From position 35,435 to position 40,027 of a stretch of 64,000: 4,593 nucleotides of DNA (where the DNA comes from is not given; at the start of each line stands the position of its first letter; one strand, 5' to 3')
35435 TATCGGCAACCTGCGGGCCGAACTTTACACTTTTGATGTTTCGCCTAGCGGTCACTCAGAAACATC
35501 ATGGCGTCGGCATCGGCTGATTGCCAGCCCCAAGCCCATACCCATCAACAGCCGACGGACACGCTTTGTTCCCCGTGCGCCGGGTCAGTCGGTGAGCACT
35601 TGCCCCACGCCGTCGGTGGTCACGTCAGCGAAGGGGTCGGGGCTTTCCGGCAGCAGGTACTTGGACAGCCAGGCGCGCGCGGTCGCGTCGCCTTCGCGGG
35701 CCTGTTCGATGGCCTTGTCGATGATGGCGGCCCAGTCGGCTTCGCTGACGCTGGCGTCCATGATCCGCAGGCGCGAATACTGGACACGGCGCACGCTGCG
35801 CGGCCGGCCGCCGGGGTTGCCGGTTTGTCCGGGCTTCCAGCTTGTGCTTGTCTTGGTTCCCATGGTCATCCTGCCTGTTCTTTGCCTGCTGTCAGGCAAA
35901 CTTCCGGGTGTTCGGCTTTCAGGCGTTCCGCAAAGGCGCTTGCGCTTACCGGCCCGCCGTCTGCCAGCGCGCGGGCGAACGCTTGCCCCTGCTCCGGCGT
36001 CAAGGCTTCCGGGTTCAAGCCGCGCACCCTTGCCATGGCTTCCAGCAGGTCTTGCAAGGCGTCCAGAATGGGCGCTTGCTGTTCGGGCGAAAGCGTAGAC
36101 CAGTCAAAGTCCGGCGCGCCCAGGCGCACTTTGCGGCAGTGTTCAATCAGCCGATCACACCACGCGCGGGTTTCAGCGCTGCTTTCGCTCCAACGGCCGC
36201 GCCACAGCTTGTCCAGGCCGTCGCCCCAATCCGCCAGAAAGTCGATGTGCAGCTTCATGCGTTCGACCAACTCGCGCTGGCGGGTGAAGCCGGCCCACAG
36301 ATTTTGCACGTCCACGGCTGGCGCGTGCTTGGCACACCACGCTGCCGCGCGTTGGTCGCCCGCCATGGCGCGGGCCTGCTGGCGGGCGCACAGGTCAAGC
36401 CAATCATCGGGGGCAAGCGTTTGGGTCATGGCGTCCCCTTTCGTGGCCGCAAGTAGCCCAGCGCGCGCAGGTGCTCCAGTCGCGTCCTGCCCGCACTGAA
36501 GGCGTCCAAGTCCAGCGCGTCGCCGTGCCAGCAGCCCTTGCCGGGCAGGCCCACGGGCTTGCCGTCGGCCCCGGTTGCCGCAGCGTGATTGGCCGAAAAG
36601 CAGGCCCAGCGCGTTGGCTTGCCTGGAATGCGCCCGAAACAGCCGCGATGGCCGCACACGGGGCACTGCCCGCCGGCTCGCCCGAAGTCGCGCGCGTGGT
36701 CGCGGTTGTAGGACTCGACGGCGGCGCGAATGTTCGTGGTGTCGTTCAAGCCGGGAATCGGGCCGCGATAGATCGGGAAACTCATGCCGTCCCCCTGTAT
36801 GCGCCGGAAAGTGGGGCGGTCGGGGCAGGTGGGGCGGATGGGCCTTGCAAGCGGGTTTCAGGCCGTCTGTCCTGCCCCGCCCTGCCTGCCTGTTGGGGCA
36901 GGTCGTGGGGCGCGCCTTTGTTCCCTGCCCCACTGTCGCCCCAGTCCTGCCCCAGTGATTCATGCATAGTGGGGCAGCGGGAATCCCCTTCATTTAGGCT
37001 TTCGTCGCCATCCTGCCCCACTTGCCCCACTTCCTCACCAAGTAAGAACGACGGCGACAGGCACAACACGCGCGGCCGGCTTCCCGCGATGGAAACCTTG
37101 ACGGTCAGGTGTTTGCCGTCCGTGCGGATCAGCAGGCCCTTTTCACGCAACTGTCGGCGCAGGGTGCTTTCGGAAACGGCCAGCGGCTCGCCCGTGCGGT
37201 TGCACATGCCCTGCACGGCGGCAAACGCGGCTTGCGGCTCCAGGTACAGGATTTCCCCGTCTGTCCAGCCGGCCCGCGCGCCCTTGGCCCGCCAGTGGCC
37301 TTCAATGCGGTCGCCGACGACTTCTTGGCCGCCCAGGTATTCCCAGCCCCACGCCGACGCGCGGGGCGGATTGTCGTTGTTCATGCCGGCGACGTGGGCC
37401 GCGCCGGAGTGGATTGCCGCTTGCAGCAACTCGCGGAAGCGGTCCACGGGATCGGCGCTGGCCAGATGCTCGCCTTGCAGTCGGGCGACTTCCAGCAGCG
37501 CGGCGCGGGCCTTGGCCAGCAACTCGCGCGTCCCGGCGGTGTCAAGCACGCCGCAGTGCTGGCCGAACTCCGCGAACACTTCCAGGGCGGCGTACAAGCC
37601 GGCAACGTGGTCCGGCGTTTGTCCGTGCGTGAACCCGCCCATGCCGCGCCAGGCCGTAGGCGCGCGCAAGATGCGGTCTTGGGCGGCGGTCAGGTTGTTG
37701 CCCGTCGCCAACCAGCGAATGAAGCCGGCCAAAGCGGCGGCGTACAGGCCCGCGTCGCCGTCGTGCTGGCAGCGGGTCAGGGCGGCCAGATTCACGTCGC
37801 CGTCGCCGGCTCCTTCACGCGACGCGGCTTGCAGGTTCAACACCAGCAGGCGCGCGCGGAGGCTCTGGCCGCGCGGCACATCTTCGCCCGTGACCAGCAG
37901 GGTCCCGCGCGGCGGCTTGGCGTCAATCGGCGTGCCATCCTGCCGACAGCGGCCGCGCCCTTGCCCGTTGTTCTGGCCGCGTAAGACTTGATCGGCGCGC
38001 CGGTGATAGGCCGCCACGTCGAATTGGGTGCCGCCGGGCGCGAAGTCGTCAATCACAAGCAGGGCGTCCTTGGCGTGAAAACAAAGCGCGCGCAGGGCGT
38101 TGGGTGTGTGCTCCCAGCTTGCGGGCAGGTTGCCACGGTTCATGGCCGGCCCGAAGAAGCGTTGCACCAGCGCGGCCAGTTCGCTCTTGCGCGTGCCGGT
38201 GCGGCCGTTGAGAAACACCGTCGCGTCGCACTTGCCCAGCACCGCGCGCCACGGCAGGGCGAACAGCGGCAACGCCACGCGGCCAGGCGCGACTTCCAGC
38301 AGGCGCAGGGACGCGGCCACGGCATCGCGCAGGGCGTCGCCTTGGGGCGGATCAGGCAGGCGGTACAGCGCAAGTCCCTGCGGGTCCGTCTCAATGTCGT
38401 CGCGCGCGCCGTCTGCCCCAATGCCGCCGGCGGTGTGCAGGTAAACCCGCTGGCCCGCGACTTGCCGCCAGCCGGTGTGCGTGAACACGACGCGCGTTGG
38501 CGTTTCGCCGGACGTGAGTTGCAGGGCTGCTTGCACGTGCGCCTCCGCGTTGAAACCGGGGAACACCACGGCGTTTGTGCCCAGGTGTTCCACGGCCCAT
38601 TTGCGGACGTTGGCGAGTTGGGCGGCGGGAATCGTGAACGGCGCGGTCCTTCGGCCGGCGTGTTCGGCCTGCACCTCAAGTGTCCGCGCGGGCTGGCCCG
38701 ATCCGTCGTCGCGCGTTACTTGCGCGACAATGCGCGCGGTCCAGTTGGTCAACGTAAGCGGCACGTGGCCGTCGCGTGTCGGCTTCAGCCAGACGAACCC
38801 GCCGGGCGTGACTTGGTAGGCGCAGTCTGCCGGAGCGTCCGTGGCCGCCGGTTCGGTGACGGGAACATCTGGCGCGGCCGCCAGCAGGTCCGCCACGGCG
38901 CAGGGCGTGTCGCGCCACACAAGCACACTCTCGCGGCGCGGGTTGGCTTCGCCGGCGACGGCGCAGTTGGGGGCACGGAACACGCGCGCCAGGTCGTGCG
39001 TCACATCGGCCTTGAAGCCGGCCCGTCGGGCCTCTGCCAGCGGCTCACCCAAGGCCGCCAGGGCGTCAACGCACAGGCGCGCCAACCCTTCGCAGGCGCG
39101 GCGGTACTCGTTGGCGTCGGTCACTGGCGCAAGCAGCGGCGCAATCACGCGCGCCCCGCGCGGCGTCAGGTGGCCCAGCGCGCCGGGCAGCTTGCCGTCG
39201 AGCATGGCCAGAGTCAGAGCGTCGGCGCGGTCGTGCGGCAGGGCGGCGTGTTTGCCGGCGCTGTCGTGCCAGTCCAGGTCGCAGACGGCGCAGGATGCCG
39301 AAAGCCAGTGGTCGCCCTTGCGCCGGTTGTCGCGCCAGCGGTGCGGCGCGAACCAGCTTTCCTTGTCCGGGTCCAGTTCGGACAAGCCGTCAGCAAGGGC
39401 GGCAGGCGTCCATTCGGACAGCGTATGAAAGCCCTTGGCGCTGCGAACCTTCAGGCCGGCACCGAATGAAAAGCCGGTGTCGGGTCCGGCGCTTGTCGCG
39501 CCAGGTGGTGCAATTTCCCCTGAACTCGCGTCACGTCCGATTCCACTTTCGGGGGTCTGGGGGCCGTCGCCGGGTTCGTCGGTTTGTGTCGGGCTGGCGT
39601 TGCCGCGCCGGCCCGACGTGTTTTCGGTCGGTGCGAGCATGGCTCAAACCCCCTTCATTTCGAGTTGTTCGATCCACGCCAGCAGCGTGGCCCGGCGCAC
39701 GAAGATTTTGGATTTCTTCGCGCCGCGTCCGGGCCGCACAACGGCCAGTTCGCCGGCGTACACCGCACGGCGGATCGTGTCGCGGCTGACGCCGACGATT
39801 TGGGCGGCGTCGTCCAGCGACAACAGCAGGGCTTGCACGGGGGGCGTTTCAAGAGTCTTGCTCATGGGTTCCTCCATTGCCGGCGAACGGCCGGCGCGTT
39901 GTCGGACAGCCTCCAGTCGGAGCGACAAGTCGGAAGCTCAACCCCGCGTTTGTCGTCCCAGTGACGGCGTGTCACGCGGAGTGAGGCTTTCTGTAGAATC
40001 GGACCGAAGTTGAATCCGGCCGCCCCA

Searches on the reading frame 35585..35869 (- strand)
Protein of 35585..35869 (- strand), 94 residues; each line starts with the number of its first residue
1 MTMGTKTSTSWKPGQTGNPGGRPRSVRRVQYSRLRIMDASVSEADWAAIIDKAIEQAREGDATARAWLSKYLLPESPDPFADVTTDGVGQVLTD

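Call 85: search_protein_families(library=pfam, proteins=[window:35585-35869:-], max_evalue=0.01)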
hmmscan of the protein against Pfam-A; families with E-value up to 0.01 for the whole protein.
window:35585-35869:- (94 aa): 1 family
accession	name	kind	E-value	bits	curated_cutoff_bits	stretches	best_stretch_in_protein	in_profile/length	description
PF18932.5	DUF5681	-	3.4e-10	40.8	27.5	1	8-73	2-73/77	Family of unknown function (DUF5681)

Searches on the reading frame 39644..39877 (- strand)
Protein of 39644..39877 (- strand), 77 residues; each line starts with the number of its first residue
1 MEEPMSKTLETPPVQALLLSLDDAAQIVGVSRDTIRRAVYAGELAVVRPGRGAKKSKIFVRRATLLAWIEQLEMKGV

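Call 73: search_protein_families(library=pfam, proteins=[window:39644-39877:-], max_evalue=0.001)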
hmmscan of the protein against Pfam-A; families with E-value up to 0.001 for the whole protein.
window:39644-39877:- (77 aa): 1 family
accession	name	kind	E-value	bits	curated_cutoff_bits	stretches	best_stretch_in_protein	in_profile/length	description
PF12728.13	HTH_17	-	1.6e-11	44.7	27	1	18-71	1-49/51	Helix-turn-helix domain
